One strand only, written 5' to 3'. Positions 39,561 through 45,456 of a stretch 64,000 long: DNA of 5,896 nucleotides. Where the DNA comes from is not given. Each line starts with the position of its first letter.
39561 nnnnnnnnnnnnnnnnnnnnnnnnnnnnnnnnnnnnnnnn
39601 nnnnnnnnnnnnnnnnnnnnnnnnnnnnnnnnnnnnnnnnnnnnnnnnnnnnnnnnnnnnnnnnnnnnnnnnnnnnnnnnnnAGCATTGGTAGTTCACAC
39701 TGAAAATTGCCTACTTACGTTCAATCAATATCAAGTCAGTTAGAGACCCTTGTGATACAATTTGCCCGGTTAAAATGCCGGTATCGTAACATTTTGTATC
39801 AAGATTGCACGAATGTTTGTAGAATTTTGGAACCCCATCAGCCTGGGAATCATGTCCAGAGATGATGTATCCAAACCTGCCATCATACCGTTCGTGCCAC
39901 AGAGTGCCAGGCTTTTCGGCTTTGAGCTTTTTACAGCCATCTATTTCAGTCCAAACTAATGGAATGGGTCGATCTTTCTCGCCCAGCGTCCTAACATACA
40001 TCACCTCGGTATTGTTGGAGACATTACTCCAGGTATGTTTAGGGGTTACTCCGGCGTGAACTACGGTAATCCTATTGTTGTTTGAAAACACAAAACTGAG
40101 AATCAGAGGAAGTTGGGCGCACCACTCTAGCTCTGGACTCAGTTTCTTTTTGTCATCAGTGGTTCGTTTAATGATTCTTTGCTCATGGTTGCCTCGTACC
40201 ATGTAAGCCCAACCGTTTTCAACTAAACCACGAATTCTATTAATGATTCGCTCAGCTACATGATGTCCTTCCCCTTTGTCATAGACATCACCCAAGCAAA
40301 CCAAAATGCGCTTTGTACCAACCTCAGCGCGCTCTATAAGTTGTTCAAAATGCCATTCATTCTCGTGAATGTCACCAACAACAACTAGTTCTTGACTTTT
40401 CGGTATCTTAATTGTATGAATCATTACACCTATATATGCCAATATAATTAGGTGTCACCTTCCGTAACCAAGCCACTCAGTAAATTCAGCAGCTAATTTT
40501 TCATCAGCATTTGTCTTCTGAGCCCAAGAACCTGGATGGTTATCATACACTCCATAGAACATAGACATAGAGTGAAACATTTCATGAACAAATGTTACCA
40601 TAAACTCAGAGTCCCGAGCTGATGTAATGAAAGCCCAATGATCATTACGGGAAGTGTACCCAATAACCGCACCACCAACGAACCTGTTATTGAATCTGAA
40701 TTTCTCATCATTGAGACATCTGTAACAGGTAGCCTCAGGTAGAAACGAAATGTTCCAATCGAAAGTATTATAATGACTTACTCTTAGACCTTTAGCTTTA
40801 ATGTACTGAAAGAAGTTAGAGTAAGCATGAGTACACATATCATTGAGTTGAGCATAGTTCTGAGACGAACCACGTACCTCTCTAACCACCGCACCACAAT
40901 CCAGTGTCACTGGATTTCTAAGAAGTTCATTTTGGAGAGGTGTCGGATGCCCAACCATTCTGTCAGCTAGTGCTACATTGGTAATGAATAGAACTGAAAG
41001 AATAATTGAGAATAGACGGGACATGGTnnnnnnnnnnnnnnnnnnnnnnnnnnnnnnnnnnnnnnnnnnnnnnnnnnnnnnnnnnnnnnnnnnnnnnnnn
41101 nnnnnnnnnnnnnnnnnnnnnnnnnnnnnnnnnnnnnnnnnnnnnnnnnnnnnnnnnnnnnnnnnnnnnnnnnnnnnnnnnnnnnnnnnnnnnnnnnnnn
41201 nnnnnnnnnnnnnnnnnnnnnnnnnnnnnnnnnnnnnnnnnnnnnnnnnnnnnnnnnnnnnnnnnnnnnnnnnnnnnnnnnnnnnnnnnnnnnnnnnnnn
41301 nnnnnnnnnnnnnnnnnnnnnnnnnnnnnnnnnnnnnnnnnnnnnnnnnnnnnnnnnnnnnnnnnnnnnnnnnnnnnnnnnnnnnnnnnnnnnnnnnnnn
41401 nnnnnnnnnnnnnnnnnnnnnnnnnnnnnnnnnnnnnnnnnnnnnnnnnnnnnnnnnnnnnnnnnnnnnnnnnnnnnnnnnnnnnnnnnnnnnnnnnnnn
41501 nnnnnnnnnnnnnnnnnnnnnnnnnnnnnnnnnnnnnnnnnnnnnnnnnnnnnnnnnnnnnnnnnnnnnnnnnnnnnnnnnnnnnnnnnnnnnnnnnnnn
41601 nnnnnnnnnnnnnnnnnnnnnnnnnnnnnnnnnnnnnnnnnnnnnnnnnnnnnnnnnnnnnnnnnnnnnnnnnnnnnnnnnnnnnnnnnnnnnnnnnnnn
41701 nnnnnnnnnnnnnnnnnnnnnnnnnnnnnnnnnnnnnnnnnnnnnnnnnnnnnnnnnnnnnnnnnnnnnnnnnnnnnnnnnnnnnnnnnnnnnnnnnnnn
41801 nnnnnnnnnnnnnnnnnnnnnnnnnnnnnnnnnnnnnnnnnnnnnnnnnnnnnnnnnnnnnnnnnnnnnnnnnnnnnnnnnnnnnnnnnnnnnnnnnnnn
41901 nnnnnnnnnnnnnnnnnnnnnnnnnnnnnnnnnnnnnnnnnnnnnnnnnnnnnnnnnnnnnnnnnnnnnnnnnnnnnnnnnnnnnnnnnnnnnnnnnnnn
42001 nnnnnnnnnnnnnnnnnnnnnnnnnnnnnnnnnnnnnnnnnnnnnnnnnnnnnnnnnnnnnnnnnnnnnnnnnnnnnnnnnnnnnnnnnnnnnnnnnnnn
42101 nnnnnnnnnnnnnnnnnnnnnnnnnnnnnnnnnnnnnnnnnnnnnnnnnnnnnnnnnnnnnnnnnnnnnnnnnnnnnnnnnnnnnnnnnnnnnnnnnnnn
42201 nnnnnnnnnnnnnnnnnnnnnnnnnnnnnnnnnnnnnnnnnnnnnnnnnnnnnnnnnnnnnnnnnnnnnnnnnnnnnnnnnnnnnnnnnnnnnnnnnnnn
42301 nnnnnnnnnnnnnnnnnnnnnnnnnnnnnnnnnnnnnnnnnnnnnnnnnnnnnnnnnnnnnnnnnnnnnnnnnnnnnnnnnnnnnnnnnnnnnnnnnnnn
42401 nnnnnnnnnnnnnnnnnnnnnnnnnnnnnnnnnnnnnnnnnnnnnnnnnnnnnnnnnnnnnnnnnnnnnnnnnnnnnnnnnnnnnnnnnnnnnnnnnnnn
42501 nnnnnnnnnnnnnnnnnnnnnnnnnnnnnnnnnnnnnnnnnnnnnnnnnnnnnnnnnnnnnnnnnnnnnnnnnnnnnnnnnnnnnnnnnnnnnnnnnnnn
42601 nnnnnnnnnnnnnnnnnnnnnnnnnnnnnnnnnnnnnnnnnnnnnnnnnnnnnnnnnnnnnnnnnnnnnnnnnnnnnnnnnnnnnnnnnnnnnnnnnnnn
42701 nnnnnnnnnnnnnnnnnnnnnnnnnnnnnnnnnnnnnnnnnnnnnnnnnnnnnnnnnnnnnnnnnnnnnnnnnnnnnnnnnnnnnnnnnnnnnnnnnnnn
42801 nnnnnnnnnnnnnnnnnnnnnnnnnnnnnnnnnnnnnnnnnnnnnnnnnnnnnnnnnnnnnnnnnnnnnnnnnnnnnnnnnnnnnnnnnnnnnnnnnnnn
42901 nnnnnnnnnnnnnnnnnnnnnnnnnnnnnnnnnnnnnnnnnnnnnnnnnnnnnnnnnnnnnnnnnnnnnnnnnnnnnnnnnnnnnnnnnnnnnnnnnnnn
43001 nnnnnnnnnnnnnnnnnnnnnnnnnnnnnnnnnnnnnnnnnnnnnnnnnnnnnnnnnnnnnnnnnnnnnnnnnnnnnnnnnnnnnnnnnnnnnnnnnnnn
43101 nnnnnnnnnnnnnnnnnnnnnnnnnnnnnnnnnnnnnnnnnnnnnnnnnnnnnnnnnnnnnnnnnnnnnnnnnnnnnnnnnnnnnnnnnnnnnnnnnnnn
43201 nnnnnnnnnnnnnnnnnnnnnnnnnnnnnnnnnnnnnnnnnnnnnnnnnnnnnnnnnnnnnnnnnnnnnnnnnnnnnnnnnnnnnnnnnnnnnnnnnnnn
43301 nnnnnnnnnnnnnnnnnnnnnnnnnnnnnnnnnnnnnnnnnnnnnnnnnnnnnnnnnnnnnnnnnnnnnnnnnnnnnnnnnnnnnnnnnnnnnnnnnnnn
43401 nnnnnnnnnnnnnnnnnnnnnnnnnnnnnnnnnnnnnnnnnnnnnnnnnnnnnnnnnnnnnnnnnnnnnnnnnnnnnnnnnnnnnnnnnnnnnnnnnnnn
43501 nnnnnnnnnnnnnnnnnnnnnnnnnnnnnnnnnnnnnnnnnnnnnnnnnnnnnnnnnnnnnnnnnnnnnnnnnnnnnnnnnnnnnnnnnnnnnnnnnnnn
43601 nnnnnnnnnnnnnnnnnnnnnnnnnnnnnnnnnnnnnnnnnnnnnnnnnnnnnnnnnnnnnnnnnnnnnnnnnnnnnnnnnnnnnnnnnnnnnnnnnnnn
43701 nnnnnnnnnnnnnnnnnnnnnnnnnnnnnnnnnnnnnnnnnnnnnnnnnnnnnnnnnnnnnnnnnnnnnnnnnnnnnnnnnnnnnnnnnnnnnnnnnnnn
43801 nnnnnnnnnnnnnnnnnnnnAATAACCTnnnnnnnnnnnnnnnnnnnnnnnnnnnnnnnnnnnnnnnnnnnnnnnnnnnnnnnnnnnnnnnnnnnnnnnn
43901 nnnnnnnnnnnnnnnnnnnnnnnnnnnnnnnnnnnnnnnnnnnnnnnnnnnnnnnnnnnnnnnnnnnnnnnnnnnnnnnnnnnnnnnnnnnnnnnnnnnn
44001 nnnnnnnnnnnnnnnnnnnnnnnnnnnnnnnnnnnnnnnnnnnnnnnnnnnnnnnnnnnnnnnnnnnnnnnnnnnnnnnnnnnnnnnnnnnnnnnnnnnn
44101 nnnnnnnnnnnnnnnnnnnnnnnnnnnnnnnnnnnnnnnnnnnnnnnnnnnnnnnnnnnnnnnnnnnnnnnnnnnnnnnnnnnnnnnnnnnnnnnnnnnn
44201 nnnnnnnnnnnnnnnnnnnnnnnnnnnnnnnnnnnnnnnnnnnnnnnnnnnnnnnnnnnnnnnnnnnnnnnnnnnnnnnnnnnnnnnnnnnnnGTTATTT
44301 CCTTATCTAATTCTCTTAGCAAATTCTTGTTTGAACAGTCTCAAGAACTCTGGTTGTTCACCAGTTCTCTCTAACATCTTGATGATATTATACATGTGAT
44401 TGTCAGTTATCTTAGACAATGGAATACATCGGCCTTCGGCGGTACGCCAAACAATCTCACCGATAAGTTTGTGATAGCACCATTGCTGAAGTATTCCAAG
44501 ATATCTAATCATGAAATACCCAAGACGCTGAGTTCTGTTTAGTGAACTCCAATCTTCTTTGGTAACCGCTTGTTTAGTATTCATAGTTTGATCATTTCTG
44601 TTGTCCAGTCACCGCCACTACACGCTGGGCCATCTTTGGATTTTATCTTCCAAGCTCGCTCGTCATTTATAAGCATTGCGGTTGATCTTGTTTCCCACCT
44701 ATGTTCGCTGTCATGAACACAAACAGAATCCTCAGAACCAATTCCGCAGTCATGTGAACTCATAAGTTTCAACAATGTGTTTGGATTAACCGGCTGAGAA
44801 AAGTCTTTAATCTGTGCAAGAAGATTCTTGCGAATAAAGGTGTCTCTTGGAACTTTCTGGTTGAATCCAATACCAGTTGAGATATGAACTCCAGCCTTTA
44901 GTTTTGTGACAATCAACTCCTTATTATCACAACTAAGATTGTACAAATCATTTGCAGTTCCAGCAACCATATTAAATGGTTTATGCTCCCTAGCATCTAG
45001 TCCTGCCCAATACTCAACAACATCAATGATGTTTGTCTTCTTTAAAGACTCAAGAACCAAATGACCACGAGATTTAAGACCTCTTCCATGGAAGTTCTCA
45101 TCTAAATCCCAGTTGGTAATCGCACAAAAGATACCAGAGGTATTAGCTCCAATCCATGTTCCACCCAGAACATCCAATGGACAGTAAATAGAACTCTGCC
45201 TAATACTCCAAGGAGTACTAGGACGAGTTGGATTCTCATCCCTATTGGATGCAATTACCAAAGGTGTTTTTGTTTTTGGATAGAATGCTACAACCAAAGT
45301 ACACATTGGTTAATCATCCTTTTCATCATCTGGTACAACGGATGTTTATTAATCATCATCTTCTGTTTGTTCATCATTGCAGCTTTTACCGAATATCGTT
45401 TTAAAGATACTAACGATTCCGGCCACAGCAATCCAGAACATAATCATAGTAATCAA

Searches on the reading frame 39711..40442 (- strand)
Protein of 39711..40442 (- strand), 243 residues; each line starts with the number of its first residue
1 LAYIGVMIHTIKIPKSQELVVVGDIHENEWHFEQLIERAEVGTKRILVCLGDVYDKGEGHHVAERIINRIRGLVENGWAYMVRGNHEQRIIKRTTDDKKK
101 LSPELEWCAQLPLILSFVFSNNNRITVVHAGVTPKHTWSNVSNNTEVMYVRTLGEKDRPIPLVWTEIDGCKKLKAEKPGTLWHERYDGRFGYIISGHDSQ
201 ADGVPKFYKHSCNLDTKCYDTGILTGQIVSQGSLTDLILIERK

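Call 67: search_protein_families(library=pfam, proteins=[window:39711-40442:-], max_evalue=0.001)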
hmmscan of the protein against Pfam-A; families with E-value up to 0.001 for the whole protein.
window:39711-40442:- (243 aa): 2 families
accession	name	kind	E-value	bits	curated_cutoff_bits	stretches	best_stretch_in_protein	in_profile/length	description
PF00149.33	Metallophos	-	1.7e-13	51.9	21.5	1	20-198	4-188/191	Calcineurin-like phosphoesterase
PF12850.12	Metallophos_2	-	3.8e-05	24.2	27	1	19-136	3-91/154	Calcineurin-like phosphoesterase superfamily domain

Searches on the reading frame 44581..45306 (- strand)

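Call 67: search_protein_families(library=pfam, proteins=[window:44581-45306:-], max_evalue=0.001)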
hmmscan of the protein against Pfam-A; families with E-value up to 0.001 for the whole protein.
window:44581-45306:- (241 aa): 1 family
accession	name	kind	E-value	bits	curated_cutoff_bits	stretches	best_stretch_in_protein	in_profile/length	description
PF05742.17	TANGO2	-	6.7e-23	82.6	22.6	1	1-214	1-224/257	Transport and Golgi organisation 2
